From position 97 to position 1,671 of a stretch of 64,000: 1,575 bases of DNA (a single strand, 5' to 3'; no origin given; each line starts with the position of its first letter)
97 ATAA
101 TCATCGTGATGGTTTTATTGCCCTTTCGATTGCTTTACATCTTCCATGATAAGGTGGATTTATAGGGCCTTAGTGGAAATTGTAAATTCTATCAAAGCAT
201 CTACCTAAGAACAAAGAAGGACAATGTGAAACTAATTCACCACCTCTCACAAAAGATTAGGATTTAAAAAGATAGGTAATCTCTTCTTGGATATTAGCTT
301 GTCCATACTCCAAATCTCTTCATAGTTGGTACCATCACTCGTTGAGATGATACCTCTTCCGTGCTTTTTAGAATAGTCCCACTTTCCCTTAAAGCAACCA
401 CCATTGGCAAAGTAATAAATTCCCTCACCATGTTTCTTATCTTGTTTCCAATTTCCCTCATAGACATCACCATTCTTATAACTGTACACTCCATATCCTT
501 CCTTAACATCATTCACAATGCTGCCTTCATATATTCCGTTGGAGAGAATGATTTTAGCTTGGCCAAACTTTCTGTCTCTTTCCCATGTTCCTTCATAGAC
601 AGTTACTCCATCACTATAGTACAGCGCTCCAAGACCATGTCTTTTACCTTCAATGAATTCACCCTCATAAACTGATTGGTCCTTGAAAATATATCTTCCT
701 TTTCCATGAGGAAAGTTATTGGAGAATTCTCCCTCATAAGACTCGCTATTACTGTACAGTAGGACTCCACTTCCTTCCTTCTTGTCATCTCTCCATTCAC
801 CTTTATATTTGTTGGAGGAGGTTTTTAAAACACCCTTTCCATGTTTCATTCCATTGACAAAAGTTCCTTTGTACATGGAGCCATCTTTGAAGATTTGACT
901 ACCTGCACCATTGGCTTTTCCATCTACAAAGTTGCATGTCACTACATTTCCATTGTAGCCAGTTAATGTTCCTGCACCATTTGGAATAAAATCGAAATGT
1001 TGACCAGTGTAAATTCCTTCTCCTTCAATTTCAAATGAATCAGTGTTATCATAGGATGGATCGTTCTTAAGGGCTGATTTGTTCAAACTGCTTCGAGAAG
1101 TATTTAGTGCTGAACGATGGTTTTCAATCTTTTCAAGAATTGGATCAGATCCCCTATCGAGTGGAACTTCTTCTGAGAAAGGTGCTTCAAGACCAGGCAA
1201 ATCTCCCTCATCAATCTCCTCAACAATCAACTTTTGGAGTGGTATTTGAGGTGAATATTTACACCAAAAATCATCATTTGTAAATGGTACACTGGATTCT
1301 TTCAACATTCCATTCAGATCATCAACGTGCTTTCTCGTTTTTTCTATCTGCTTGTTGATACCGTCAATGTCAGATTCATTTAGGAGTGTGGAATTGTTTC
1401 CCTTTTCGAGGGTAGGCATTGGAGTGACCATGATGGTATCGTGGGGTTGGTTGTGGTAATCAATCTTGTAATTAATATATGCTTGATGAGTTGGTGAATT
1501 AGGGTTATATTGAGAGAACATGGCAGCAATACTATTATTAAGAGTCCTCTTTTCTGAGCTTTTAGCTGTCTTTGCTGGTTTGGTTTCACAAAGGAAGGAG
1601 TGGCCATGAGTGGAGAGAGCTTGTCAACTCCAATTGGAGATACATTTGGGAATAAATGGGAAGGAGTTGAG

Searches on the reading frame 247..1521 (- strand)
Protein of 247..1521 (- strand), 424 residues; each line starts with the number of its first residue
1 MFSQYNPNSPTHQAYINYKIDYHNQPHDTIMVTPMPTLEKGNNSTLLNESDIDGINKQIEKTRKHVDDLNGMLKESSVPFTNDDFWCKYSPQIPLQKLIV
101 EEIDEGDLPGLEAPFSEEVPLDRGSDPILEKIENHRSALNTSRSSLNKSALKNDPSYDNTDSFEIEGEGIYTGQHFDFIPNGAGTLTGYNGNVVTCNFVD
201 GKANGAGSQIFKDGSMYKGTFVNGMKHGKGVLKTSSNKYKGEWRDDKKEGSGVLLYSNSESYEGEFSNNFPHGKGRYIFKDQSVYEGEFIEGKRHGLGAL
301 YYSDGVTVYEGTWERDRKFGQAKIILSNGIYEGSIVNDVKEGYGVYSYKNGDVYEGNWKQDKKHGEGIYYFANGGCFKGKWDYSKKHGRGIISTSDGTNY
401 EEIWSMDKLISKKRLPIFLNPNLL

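Call 7: list_cluster_members(proteins=[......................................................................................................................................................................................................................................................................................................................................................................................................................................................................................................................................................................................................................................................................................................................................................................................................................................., window:247-1521:-, window:1882-3450:-, window:12272-13186:-, window:13273-14394:+, window:6456-7067:+, window:4551-5951:+, window:3626-4081:-])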
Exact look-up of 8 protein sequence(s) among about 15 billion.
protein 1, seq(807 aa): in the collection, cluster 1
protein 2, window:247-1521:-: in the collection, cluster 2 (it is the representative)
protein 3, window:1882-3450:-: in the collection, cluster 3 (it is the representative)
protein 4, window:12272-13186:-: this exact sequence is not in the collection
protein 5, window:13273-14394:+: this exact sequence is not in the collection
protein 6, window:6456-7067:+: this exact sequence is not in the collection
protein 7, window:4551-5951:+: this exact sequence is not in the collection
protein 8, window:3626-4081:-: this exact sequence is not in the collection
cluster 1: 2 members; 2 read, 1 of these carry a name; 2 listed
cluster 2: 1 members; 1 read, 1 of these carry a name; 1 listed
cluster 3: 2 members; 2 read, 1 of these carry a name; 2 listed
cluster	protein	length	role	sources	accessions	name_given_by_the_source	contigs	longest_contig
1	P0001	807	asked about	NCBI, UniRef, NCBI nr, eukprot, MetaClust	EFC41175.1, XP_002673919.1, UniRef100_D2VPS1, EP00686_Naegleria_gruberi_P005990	predicted protein [Naegleria gruberi] | Predicted protein n=1 Tax=Naegleria gruberi TaxID=5762 RepID=D2VPS1_NAEGR | uncharacterized protein NAEGRDRAFT_70963 [Naegleria gruberi]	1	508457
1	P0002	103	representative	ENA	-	-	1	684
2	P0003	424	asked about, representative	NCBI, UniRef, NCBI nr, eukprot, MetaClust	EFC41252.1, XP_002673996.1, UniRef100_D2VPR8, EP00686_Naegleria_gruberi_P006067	predicted protein [Naegleria gruberi] | Predicted protein n=1 Tax=Naegleria gruberi TaxID=5762 RepID=D2VPR8_NAEGR | uncharacterized protein NAEGRDRAFT_51291 [Naegleria gruberi]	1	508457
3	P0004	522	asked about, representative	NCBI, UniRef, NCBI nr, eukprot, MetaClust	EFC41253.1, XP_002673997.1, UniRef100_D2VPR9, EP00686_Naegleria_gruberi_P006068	predicted protein [Naegleria gruberi] | Predicted protein n=1 Tax=Naegleria gruberi TaxID=5762 RepID=D2VPR9_NAEGR | uncharacterized protein NAEGRDRAFT_70961 [Naegleria gruberi]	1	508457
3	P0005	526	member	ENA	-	-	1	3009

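Call 20: search_solved_structures(query=P0001, max_evalue=1, show_alignments=2)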
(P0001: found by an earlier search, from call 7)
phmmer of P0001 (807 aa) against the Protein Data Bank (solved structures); distinct sequences matched with E-value up to 1: 18.
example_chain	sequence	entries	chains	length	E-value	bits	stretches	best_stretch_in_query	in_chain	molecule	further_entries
2dlr_A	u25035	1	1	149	0.0003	22.4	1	672-753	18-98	Regulator of G-protein signaling 10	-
2i59_A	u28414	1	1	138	0.00035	22.2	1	672-753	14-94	Regulator of G-protein signaling 10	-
2ihb_B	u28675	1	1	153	0.00035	22.2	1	672-752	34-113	Regulator of G-protein signalling 10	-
2dlv_A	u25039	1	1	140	0.016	16.7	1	673-749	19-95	Regulator of G-protein signaling 18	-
2jm5_A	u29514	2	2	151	0.023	16.2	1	673-748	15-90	Regulator of G-protein signaling 18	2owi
1ezt_A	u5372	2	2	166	0.026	16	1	671-749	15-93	REGULATOR OF G-PROTEIN SIGNALING 4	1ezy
1agr_E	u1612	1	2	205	0.043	15.3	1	671-749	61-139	RGS4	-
2ebz_A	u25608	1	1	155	0.062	14.8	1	677-792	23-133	Regulator of G-protein signaling 12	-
6am3_X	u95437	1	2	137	0.065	14.7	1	677-790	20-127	Regulator of G-protein signaling 17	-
1zv4_X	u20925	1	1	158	0.081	14.4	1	676-790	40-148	Regulator of G-protein signaling 17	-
4igu_A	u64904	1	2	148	0.13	13.7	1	675-747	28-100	CG5036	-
6zpl_B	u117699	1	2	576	0.5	11.8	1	522-578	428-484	Sodium- and chloride-dependent glycine transporter 1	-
6zbv_A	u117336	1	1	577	0.5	11.8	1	522-578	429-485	Sodium- and chloride-dependent glycine transporter 1,Sodium- and chloride-dependent glycin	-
8wfj_A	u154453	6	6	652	0.52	11.7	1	522-578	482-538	Sodium- and chloride-dependent glycine transporter 1 | Isoform GlyT-1B of Sodium- and chloride-dependent glycine transporter 1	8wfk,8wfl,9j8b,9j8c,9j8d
8wfi_A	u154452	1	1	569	0.7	11.3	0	522-578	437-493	Isoform GlyT-1B of Sodium- and chloride-dependent glycine transporter 1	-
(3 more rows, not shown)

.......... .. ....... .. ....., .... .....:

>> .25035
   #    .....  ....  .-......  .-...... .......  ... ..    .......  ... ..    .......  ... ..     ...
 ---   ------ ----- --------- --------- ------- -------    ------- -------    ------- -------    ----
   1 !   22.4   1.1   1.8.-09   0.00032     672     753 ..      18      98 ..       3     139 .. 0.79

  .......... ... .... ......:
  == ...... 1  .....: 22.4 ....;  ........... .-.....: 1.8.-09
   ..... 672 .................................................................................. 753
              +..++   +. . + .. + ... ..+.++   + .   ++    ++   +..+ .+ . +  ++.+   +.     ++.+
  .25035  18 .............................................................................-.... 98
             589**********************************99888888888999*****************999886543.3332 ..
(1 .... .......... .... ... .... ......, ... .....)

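Call 21: search_protein_representatives(protein=P0001)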
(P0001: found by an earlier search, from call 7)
Query: 807 residues. Proteins with E-value up to 0.001 (for the whole library): 272; up to 1e-10: 43; up to 1e-30: 4. The best 150 are listed.
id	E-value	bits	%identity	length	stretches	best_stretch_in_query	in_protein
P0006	5.3e-135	468.0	42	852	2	287-807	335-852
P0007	2.2e-54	201.5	31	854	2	140-759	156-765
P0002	6.1e-52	193.4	100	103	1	480-580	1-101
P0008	1.7e-36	142.3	64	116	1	587-691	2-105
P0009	4.6e-24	101.2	44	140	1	27-166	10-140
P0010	7.1e-21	90.7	29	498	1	347-794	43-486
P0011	9.2e-19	83.7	28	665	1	359-795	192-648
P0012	1.5e-17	79.7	28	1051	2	548-792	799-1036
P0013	2.0e-17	79.3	28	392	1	421-793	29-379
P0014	3.5e-17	78.5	31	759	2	662-798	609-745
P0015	4.3e-17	78.2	31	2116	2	672-799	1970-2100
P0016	1.5e-16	76.4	30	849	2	543-798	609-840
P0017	9.4e-16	73.7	27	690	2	664-792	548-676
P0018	1.3e-15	73.3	35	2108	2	667-792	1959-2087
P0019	1.3e-15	73.3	25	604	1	367-797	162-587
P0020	1.9e-15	72.8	30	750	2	358-574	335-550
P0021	3.7e-15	71.8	26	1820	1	365-793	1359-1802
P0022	7.8e-15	70.7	29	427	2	669-795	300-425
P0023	1.5e-14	69.7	31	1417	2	552-794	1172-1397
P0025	3.5e-14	68.6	26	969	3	452-733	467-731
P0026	1.1e-13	66.9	26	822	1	368-796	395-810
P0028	1.8e-13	66.2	28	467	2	549-793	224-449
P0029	2.2e-13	65.9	29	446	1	365-792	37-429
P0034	1.6e-12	63.0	24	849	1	371-795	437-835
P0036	2.8e-12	62.2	30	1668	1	358-792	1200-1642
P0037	4.9e-12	61.5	27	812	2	366-580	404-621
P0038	6.3e-12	61.1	30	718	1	323-791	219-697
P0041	1.5e-11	59.9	25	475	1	347-798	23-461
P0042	1.5e-11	59.9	26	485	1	366-792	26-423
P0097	1.3e-07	46.8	30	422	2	673-792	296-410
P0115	7.3e-07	44.4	28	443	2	680-794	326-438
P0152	7.2e-06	41.1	28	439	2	672-791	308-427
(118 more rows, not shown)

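Call 22: list_cluster_members(proteins=[P0006, P0007, P0010, P0011, P0019, P0021, P0026, P0029, P0036, P0038])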
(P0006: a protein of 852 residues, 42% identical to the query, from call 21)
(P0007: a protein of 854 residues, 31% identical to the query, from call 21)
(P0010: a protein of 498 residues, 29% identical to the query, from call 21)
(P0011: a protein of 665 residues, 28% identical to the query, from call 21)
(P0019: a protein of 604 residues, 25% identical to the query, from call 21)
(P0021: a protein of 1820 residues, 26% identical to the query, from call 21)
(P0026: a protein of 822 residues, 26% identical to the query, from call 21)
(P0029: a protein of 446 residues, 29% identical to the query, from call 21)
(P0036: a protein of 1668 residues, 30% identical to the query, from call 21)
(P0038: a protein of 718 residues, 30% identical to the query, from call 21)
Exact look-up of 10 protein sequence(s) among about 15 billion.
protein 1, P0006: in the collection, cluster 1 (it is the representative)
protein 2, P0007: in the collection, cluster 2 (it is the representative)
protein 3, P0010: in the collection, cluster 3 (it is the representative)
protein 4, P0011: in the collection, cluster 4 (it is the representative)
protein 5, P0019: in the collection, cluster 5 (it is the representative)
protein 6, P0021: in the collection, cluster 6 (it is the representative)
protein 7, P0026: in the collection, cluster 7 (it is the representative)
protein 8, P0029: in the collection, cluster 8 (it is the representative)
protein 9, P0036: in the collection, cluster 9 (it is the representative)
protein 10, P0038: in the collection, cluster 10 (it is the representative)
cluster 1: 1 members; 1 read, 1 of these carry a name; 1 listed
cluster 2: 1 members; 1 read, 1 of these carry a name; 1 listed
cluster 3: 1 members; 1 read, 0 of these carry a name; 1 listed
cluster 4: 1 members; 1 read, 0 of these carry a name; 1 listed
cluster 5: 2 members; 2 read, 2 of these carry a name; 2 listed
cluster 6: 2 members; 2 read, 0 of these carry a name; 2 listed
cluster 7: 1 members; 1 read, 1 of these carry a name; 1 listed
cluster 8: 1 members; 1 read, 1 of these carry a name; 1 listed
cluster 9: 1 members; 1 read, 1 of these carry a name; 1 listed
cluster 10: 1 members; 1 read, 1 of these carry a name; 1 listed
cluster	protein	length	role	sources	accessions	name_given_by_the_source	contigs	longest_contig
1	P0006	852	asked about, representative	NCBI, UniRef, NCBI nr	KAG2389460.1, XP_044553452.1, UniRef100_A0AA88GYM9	hypothetical protein C9374_014020 [Naegleria lovaniensis] | RGS domain-containing protein n=1 Tax=Naegleria lovaniensis TaxID=51637 ... | uncharacterized protein C9374_014020 [Naegleria lovaniensis]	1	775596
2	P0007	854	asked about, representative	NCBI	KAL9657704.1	hypothetical protein ABK040_005057 [Willaertia magna]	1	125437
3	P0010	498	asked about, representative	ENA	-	-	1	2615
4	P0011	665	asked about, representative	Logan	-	-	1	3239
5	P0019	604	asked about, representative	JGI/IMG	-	hypothetical protein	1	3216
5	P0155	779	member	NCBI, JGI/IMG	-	hypothetical protein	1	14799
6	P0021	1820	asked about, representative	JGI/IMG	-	-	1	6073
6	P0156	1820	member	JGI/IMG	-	-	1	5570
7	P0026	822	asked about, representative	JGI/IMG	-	pimeloyl-ACP methyl ester carboxylesterase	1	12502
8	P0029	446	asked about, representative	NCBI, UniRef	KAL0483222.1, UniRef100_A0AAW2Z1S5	hypothetical protein AKO1_011555 [Acrasis kona] | RGS domain-containing protein n=1 Tax=Acrasis kona TaxID=1008807 RepID=A0AAW2Z1S5_9EUKA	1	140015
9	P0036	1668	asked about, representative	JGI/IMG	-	hypothetical protein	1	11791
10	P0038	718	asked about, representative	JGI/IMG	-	hypothetical protein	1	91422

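Call 32: search_protein_families(library=pfam, proteins=[P0011, P0014, P0016, P0020, P0025, P0026, P0034, P0037, P0012, P0023], max_evalue=0.001)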
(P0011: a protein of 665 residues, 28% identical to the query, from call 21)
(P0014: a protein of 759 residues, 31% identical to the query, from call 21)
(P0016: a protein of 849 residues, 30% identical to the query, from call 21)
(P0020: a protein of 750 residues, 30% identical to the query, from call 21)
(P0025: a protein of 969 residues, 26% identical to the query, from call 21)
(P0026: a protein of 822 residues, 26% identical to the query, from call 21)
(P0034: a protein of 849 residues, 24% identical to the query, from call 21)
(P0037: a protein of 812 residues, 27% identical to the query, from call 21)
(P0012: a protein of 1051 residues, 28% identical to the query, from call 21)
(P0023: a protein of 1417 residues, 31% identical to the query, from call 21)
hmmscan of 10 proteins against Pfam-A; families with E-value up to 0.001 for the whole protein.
P0011 (665 aa): 2 families
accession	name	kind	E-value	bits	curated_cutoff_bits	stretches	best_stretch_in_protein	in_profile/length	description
PF00615.24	RGS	-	1.6e-10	41.8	23.9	1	523-646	2-117/117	Regulator of G protein signaling domain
PF01825.27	GPS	-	9.8e-07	29.6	22.5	1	135-172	3-43/45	GPCR proteolysis site, GPS, motif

P0014 (759 aa): 1 family
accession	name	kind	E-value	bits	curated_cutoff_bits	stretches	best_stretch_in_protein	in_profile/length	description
PF00615.24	RGS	-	4.7e-06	27.4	23.9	1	623-716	5-92/117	Regulator of G protein signaling domain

P0016 (849 aa): 2 families
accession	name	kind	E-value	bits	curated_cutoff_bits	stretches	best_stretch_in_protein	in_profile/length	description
PF00615.24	RGS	-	1.2e-07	32.6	23.9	1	715-822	4-103/117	Regulator of G protein signaling domain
PF01825.27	GPS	-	1.6e-07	32.1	22.5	1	329-368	2-43/45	GPCR proteolysis site, GPS, motif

P0020 (750 aa): 3 families
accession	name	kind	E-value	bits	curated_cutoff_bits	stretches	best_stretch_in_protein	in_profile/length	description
PF00615.24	RGS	-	2.4e-09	38.1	23.9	1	619-717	4-100/117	Regulator of G protein signaling domain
PF08386.16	Abhydrolase_4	-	9.4e-06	26.1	21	1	201-265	15-77/103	TAP-like protein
PF00561.26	Abhydrolase_1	-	0.00025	21.2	25.8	0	16-54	68-106/245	alpha/beta hydrolase fold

P0025 (969 aa): 1 family
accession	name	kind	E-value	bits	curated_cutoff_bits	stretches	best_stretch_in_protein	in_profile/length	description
PF16752.10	TBCC_N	-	4.8e-05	24.1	27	1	291-343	54-106/115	Tubulin-specific chaperone C N-terminal domain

P0026 (822 aa): 3 families
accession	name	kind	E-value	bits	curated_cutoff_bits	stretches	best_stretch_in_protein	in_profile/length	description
PF08386.16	Abhydrolase_4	-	3.5e-05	24.3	21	1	258-314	16-70/103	TAP-like protein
PF00615.24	RGS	-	0.00023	21.9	23.9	1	692-793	6-98/117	Regulator of G protein signaling domain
PF00561.26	Abhydrolase_1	-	0.00025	21.2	25.8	0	250-309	173-232/245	alpha/beta hydrolase fold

P0034 (849 aa): 1 family
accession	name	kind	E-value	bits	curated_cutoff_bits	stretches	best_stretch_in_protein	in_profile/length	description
PF00615.24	RGS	-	0.00017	22.4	23.9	1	710-832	3-116/117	Regulator of G protein signaling domain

P0037 (812 aa): 1 family
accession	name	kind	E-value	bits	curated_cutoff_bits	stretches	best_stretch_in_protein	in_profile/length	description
PF00561.26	Abhydrolase_1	-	2.4e-05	24.6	25.8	0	4-108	27-105/245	alpha/beta hydrolase fold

P0012 (1051 aa): 3 families
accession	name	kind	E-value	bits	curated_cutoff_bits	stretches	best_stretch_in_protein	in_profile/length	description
PF02010.21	REJ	-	7.9e-15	54.8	25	1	16-240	204-441/452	REJ domain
PF01825.27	GPS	-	7e-11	42.9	22.5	1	507-545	2-43/45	GPCR proteolysis site, GPS, motif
PF00615.24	RGS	-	1e-09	39.2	23.9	1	912-1034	2-114/117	Regulator of G protein signaling domain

P0023 (1417 aa): 4 families
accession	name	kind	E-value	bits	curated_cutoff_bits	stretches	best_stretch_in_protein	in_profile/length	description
PF00615.24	RGS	-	1.8e-08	35.2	23.9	1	1275-1396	2-117/117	Regulator of G protein signaling domain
PF00801.26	PKD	-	3.5e-08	33.8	23.5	0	270-337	16-75/80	PKD domain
PF01825.27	GPS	-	5.2e-08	33.7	22.5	1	856-895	2-43/45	GPCR proteolysis site, GPS, motif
PF22352.2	K319L-like_PKD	-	0.00054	20.3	27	0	260-343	2-84/84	K319L-like, PKD domain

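Call 35: find_encoding_contigs(protein=P0006, flank=6000, max_places=3)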
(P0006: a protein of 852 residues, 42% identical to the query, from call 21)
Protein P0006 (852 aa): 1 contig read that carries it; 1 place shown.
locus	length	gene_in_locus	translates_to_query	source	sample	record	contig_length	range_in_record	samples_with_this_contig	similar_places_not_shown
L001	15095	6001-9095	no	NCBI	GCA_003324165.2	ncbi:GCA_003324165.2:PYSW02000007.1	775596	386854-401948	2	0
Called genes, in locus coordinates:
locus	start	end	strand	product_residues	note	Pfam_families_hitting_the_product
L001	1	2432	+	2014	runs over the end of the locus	PF08953:DUF1899 (weak), PF00400:WD40 (faint), PF24814:WD40_Prp19, PF25174:Beta-prop_THOC3, PF16300:WD40_4 (weak), PF00626:Gelsolin, PF02209:VHP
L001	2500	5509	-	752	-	PF01443:Viral_helicase1 (faint), PF02689:Herpes_Helicase (faint), PF05970:PIF1, PF13245:AAA_19, PF13604:AAA_30, PF21530:Pif1_2B_dom (weak), PF01693:Cauli_VI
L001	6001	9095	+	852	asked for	PF00615:RGS (weak)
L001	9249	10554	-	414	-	-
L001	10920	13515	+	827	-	PF13086:AAA_11 (weak), PF00580:UvrD-helicase, PF13245:AAA_19, PF13087:AAA_12 (faint), PF13361:UvrD_C, PF13538:UvrD_C_2 (weak)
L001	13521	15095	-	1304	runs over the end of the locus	-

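Call 57: search_protein_families(library=pfam, proteins=[window:247-1521:-], max_evalue=0.001)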
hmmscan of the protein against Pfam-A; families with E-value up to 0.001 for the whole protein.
window:247-1521:- (424 aa): 1 family
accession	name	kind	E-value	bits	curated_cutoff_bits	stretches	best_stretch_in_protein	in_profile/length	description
PF02493.26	MORN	-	6.1e-47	155.1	22.5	6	262-283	1-22/23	MORN repeat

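Call 63: list_cluster_members(proteins=[P0022, P0028, P0041, P0042, P0097, P0115, P0152, P0037, P0014, P0016])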
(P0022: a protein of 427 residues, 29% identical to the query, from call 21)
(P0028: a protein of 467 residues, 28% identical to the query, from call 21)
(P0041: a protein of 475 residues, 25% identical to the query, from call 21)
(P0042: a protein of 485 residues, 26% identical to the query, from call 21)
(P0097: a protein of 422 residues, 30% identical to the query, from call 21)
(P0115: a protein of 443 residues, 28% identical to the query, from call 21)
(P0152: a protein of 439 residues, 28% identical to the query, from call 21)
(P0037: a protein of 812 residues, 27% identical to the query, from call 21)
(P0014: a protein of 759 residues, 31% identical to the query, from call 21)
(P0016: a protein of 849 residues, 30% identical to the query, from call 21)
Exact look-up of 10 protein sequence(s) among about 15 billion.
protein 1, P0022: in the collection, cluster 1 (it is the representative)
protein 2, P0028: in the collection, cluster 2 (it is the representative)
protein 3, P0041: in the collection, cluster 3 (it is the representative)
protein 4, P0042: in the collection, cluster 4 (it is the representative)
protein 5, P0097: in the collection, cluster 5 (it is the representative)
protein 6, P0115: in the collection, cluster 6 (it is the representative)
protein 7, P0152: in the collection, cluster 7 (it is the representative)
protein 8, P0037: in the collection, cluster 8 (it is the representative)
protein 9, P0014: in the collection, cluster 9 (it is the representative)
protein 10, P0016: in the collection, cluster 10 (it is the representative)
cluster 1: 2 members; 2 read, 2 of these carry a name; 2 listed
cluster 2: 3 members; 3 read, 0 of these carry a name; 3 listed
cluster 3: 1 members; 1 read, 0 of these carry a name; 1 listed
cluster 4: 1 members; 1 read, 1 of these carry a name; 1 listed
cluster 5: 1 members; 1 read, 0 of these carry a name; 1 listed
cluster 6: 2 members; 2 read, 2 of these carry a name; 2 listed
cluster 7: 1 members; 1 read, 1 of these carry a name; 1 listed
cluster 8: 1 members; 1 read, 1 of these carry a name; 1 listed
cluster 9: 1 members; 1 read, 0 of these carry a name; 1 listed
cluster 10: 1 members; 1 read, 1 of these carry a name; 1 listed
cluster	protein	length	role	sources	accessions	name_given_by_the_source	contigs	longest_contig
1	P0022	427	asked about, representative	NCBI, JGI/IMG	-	hypothetical protein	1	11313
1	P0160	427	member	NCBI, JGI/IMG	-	hypothetical protein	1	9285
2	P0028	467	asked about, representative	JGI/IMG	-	-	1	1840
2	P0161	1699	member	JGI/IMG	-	-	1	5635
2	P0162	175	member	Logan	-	-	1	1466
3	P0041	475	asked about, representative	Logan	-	-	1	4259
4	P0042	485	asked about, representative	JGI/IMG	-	hypothetical protein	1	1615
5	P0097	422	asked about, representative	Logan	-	-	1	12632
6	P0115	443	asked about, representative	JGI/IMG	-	hypothetical protein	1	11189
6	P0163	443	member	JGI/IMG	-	hypothetical protein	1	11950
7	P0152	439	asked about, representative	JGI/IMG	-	hypothetical protein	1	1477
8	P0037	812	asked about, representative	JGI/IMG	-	pimeloyl-ACP methyl ester carboxylesterase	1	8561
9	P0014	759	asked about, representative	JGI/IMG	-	-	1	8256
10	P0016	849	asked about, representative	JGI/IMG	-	hypothetical protein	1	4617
